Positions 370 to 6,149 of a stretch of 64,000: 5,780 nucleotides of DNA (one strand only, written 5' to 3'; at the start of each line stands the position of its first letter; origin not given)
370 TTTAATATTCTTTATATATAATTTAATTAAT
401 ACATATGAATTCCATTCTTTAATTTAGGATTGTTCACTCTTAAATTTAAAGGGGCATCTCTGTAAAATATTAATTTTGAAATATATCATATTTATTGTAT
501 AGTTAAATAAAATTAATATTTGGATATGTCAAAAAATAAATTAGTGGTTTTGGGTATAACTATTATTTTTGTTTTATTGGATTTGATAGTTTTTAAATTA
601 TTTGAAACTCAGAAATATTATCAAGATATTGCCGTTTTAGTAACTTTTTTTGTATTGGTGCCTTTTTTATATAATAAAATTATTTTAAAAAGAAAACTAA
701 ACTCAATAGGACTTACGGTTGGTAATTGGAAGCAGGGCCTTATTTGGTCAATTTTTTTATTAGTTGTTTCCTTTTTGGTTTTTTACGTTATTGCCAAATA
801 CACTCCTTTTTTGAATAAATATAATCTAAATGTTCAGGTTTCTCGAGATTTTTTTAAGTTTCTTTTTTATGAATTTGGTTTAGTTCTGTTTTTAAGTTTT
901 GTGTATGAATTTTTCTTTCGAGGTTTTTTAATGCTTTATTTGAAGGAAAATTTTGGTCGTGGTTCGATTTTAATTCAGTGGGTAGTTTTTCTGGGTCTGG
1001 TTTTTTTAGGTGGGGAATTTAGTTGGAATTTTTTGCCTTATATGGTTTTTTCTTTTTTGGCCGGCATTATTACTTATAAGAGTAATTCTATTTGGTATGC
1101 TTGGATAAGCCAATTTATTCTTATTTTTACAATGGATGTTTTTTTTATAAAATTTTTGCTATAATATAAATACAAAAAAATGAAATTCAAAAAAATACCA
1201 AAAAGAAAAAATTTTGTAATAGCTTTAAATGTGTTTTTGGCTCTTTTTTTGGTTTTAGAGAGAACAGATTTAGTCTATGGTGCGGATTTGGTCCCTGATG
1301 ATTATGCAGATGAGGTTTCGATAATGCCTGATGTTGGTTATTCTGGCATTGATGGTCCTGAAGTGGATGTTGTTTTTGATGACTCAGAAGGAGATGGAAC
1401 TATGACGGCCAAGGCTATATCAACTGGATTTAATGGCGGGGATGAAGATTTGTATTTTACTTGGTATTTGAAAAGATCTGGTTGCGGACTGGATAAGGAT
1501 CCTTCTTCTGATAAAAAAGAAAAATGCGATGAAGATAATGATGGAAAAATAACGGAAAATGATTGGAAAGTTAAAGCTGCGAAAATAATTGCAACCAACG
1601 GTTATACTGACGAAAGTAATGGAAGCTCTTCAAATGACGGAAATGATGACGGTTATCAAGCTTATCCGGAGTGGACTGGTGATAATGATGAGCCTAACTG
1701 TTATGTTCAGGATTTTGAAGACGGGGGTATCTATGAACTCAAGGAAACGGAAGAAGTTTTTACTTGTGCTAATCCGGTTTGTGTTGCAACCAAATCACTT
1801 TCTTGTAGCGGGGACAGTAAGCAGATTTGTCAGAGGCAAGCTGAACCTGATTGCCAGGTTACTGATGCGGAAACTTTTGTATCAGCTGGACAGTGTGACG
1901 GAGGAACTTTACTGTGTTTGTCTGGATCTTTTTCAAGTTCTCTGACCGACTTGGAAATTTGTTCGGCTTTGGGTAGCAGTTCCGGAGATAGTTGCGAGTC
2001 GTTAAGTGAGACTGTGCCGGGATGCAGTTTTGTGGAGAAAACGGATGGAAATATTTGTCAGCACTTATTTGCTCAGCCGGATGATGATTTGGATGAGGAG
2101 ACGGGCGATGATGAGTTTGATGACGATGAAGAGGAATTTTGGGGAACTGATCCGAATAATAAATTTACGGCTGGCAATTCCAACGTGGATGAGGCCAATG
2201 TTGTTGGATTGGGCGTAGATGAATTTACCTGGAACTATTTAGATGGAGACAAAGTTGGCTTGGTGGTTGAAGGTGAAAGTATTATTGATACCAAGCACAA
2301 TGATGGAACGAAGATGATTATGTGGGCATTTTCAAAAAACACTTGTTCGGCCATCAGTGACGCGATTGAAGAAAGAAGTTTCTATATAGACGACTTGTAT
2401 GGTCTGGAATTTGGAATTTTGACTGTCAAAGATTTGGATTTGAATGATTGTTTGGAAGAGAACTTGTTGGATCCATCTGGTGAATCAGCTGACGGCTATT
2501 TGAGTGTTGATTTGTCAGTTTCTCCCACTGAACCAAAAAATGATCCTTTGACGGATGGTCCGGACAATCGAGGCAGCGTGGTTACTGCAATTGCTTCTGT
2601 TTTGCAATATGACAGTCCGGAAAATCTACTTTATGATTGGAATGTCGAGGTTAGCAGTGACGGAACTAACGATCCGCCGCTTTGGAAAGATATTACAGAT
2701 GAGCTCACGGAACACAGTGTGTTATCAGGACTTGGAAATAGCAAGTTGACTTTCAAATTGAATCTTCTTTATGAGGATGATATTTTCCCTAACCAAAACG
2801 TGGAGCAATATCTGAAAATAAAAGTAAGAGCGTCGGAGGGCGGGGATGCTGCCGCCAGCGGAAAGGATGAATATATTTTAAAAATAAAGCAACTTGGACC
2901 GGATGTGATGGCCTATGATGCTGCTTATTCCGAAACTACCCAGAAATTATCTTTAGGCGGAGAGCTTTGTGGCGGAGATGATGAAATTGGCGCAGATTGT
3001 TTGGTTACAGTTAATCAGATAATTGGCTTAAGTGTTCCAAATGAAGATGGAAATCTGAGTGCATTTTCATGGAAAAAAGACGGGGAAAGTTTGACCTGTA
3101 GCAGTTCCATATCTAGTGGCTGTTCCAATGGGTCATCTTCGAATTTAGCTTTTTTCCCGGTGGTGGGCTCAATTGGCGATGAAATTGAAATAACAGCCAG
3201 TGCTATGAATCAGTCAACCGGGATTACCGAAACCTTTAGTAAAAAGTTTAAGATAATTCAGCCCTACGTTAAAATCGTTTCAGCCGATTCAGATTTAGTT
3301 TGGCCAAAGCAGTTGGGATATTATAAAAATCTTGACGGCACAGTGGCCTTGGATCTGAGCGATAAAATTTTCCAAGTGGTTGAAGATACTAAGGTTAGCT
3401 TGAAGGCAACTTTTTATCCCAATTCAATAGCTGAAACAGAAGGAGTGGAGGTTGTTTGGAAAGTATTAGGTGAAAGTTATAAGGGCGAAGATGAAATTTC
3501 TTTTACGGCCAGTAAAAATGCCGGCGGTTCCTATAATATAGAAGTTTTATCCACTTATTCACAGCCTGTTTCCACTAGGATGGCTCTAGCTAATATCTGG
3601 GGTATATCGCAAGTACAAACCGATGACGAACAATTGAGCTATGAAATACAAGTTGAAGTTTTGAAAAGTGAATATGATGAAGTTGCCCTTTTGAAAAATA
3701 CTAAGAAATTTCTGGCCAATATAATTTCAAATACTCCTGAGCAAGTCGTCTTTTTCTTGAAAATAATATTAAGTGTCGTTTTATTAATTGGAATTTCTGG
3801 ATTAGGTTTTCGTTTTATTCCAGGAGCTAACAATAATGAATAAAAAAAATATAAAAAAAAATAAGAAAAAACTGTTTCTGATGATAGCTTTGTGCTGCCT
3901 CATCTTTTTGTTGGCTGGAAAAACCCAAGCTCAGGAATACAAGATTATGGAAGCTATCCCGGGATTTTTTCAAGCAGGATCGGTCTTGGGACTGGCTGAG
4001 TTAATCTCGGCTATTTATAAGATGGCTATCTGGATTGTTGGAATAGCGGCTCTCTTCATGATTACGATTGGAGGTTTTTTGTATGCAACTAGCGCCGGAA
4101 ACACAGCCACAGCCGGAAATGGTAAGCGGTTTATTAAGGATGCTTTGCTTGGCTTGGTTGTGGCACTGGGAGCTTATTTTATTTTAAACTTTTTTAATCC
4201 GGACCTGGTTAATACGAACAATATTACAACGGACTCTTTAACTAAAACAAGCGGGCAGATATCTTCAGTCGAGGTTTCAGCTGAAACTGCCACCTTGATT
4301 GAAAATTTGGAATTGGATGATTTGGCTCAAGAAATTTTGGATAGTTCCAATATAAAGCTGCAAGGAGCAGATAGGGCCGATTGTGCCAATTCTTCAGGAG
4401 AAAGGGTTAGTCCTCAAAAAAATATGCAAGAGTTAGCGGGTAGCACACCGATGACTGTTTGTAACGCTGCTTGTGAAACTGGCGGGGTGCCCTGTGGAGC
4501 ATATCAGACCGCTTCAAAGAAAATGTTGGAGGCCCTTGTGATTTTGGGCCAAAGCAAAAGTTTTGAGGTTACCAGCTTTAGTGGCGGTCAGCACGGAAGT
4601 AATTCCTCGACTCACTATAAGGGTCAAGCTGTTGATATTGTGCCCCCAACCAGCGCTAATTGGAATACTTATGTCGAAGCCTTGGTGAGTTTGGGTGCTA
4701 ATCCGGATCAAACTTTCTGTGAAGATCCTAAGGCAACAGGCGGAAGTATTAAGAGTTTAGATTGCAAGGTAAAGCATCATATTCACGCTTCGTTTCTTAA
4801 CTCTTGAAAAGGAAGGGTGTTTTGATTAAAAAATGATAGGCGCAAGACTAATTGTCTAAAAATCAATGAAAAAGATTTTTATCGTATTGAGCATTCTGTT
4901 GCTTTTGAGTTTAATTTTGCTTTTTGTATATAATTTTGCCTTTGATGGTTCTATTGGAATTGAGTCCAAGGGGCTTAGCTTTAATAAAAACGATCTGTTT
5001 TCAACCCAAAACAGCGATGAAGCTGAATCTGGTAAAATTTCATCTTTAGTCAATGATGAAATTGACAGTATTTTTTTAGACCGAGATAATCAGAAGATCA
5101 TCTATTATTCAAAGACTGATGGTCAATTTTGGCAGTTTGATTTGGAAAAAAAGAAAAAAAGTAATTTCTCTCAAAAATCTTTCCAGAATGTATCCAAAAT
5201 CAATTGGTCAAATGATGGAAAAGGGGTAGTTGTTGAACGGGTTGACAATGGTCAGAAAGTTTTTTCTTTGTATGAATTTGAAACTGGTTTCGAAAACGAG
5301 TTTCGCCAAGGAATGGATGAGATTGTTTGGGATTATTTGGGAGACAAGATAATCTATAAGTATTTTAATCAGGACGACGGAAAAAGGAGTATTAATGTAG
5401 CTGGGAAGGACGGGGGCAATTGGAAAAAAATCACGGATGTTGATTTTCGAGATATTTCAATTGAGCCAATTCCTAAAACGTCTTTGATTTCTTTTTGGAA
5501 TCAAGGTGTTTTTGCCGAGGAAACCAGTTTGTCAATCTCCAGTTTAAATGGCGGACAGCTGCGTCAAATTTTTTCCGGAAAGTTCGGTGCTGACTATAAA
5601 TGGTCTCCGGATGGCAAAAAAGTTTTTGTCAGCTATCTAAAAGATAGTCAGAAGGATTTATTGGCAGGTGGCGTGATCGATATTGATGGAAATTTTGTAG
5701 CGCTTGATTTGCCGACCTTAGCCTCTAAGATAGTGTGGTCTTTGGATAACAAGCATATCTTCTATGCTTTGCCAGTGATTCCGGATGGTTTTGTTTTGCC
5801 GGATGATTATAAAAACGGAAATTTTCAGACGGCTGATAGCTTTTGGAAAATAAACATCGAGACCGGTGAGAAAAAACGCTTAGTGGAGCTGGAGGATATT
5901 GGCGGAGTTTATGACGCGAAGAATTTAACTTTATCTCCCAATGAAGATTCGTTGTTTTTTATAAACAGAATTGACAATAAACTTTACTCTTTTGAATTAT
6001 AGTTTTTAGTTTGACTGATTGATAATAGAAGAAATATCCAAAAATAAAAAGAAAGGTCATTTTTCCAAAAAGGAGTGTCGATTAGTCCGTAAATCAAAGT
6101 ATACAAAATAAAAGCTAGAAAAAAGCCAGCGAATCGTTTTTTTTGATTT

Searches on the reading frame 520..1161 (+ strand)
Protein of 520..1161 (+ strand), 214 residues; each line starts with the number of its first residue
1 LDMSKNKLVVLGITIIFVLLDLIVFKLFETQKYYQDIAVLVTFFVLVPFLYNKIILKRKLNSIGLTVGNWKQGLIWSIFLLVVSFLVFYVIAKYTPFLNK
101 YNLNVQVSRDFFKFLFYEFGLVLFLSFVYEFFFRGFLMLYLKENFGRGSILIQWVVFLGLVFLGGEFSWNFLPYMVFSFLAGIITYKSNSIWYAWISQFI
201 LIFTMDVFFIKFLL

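Call 17: search_protein_families(library=pfam, proteins=[window:520-1161:+], max_evalue=0.0001)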
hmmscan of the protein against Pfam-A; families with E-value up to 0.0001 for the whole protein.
window:520-1161:+ (214 aa): 1 family
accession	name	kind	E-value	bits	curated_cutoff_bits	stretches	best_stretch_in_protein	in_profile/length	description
PF02517.21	Rce1-like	-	2.8e-07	31.1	22.4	1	118-200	8-89/93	Type II CAAX prenyl endopeptidase Rce1-like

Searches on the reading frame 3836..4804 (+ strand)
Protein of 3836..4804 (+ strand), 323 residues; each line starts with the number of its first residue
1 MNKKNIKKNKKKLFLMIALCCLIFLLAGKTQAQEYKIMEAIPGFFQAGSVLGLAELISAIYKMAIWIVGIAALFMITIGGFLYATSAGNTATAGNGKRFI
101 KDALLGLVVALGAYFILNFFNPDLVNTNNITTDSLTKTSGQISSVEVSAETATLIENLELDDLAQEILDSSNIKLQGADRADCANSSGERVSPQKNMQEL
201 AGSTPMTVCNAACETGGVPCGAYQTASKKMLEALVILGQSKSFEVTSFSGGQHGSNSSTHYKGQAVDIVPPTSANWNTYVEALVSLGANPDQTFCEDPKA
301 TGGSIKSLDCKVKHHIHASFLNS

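Call 17: search_protein_families(library=pfam, proteins=[window:3836-4804:+], max_evalue=0.0001)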
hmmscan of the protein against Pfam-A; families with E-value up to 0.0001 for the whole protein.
window:3836-4804:+ (323 aa): 1 family
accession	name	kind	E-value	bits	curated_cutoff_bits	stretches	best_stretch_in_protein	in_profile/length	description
PF18895.5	T4SS_pilin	-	4.2e-07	30.4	26.6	1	53-120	5-71/71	Type IV secretion system pilin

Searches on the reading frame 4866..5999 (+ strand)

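Call 17: search_protein_families(library=pfam, proteins=[window:4866-5999:+], max_evalue=0.0001)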
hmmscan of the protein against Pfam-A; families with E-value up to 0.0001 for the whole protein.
window:4866-5999:+ (378 aa): 1 family
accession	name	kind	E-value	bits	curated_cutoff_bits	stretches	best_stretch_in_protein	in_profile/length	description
PF25174.1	Beta-prop_THOC3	-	2e-06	27.5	305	1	62-165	45-147/272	THOC3 beta-propeller domain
